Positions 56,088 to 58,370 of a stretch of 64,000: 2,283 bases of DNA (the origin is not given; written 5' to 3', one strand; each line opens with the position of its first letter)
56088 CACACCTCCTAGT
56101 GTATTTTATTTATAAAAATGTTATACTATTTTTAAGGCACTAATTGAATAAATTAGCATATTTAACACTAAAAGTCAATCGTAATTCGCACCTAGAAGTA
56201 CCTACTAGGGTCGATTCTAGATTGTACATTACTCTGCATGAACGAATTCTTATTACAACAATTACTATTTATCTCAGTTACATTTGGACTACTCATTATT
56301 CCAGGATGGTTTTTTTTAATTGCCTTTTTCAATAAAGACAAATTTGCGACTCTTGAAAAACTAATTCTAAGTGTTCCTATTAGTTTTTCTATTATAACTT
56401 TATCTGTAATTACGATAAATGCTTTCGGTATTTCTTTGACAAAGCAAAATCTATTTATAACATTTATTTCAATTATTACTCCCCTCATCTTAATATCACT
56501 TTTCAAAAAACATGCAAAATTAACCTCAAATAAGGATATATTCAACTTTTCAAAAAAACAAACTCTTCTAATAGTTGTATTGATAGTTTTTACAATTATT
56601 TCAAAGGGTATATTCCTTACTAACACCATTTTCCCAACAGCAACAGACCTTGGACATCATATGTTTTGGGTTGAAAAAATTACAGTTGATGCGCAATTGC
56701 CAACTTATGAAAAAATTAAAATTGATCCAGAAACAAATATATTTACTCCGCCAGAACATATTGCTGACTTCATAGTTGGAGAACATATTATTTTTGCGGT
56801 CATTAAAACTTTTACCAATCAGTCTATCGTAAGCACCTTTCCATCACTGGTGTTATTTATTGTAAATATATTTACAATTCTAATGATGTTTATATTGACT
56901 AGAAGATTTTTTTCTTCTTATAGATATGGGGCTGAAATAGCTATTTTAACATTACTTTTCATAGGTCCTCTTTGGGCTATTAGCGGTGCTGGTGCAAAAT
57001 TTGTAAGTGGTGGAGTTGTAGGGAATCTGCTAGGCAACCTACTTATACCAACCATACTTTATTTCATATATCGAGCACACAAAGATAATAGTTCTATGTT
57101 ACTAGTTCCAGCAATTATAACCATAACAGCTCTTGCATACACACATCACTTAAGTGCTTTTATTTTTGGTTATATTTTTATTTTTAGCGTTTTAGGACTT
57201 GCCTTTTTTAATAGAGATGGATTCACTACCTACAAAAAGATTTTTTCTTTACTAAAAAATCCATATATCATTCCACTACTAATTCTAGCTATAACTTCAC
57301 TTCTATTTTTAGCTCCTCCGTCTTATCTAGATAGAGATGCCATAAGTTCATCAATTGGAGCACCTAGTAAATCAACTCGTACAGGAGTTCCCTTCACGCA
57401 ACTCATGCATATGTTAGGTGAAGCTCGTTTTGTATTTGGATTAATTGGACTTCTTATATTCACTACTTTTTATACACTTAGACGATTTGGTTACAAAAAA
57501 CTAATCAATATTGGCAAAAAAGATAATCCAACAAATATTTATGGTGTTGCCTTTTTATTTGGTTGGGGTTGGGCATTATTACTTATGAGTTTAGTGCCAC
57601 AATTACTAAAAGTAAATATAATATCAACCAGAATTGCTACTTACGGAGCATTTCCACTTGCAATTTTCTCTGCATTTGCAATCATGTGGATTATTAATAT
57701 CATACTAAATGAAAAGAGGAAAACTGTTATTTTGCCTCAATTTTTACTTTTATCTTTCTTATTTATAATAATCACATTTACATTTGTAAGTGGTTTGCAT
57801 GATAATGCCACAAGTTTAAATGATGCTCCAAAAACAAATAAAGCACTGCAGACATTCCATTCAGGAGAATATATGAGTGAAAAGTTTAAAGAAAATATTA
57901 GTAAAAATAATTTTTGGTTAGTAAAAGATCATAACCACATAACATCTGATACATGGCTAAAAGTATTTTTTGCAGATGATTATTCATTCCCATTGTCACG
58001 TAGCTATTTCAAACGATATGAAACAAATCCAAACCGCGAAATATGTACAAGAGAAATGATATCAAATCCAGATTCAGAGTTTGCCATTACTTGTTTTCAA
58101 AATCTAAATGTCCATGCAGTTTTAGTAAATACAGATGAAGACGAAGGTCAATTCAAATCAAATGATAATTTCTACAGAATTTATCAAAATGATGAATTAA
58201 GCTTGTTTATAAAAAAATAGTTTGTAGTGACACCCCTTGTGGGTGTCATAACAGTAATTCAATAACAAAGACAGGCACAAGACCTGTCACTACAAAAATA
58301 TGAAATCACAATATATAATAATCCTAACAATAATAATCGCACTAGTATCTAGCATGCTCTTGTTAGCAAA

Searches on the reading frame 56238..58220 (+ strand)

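Call 87: search_protein_families(library=pfam, proteins=[window:56238-58220:+], max_evalue=0.001)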
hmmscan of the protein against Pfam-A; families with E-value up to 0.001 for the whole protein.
window:56238-58220:+ (660 aa): 1 family
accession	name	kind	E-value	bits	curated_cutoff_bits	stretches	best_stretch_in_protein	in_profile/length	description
PF20176.3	DUF6541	-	3.8e-05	22.6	29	1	18-325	3-306/646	Family of unknown function (DUF6541)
